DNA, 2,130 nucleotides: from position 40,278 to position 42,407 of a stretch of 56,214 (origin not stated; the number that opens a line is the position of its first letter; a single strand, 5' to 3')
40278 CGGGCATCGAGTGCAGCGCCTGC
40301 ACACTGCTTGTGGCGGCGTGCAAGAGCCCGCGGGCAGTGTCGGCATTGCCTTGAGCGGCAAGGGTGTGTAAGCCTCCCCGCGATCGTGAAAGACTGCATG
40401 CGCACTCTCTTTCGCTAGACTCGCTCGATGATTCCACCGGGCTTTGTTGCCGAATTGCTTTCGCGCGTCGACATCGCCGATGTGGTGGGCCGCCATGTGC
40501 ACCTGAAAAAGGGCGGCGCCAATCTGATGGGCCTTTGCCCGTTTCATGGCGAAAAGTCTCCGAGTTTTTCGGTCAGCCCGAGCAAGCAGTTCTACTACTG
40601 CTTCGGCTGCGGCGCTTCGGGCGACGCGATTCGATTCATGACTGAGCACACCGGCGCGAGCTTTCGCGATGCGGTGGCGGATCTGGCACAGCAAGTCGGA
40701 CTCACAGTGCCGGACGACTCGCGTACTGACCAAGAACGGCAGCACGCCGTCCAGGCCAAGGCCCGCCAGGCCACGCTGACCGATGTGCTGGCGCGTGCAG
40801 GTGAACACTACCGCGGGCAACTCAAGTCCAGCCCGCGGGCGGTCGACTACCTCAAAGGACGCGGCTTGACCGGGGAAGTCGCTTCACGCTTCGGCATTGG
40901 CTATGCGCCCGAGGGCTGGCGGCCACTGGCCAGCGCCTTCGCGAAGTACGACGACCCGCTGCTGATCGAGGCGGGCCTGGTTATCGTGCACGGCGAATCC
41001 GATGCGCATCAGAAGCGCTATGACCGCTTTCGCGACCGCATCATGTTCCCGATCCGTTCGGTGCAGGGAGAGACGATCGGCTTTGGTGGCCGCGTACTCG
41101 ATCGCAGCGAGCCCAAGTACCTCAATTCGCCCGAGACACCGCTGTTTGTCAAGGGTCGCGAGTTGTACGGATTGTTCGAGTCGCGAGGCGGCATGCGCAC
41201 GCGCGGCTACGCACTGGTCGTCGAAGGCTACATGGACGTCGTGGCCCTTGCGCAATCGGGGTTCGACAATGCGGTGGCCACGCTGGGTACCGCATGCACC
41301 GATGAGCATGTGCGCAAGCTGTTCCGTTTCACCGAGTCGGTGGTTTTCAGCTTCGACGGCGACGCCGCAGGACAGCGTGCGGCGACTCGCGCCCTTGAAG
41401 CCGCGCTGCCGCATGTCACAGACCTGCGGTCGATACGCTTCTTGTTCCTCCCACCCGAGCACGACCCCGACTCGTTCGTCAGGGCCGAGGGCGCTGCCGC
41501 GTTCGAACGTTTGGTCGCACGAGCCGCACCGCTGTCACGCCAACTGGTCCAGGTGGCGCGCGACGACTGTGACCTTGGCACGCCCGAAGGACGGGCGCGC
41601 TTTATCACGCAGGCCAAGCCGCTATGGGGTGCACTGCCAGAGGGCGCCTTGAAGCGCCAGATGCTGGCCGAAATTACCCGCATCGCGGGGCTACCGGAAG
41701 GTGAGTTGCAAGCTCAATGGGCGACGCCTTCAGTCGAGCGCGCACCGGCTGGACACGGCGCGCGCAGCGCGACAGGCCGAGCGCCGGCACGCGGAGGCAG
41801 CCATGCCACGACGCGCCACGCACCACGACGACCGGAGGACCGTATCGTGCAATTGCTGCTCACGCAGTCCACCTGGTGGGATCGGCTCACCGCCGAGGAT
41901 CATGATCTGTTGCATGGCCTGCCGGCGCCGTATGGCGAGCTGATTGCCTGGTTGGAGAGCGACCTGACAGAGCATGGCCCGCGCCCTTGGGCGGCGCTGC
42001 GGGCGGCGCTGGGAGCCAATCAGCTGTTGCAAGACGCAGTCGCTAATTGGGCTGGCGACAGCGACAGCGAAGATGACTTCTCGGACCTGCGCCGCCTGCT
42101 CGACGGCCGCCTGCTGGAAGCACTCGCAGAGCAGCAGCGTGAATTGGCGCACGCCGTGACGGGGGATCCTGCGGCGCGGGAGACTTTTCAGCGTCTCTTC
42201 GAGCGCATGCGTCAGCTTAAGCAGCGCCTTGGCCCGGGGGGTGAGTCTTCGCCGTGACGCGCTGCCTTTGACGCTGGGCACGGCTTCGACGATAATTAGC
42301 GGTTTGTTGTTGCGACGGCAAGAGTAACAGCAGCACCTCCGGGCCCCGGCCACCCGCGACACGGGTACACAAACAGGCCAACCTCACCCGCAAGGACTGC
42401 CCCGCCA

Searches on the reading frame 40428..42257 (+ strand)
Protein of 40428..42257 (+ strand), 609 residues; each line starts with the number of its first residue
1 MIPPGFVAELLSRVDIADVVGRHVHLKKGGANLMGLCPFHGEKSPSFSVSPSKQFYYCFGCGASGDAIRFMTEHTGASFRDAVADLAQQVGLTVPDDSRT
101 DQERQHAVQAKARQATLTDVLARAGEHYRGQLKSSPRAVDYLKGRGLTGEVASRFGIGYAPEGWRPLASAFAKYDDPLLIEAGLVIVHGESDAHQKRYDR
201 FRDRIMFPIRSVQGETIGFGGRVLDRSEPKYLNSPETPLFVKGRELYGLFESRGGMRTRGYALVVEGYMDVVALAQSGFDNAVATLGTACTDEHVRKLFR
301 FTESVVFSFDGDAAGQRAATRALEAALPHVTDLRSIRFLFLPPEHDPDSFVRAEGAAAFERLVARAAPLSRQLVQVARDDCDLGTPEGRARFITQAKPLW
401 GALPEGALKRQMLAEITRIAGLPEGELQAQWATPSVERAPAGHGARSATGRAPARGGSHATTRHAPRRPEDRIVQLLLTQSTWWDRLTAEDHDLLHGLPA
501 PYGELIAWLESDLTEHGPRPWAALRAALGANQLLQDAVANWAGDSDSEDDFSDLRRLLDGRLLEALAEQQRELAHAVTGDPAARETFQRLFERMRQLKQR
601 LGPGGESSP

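Call 43: search_protein_families(library=pfam, proteins=[window:40428-42257:+], max_evalue=0.00001)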
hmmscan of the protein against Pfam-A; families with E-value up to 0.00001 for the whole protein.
window:40428-42257:+ (609 aa): 6 families
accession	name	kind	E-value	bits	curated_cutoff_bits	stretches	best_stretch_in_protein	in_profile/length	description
PF08275.17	DNAG_N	-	1.4e-36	125.9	26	1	128-251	2-126/128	DNA primase catalytic core, N-terminal domain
PF01807.25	Zn_ribbon_DnaG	-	2.7e-35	120.6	24.9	1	5-97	4-96/98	CHC2 zinc finger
PF13662.12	Toprim_4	-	2.8e-18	66.4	25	1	261-329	2-77/85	Toprim domain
PF13155.12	Toprim_2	-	6.8e-18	65.3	22.1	1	264-350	2-87/88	Toprim-like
PF01751.28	Toprim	-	5.3e-12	46.2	23.1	1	263-328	3-82/96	Toprim domain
PF10410.14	DnaB_bind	-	2.3e-10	41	20.6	1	373-424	4-55/56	DnaB-helicase binding domain of primase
